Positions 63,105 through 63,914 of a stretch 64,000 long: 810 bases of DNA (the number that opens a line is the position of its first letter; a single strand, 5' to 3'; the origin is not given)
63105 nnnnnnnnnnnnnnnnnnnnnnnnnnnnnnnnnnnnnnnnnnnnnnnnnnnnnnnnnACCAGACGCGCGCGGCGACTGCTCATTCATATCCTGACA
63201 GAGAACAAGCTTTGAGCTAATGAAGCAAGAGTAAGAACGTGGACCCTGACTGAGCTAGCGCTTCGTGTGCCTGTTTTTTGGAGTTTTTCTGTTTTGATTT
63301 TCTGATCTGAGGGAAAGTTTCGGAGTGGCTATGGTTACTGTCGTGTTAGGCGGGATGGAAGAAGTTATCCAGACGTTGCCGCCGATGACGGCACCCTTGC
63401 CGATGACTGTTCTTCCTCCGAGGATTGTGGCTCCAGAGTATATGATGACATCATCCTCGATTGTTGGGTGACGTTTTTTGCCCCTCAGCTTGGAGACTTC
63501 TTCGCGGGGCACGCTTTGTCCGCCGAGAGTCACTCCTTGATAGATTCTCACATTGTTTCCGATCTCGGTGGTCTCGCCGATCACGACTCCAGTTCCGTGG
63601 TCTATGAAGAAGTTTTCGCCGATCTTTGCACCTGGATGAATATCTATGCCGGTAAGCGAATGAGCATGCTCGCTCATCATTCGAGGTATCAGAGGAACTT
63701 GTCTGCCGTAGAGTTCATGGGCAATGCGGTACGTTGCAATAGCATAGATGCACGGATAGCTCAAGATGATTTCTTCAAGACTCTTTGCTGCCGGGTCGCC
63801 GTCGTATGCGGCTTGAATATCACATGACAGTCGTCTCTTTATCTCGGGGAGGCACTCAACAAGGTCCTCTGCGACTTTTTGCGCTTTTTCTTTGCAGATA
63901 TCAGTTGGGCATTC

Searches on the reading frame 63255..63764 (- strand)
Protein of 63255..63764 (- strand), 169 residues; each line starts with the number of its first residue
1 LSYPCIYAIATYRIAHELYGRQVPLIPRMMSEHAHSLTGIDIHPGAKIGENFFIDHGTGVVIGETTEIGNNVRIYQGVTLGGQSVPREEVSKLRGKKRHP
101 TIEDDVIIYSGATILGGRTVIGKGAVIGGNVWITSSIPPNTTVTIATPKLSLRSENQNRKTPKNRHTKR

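Call 73: search_protein_families(library=pfam, proteins=[window:63255-63764:-], max_evalue=0.0001)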
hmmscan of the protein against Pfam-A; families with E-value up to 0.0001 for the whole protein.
window:63255-63764:- (169 aa): 2 families
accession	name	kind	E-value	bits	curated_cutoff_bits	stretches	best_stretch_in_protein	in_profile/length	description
PF00132.30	Hexapep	-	4.2e-11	42.5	27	1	45-82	1-36/36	Bacterial transferase hexapeptide (six repeats)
PF25084.1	LbH_EIF2B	-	4.3e-05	23.9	54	0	43-76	25-55/105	EIF2B subunit epsilon LbH domain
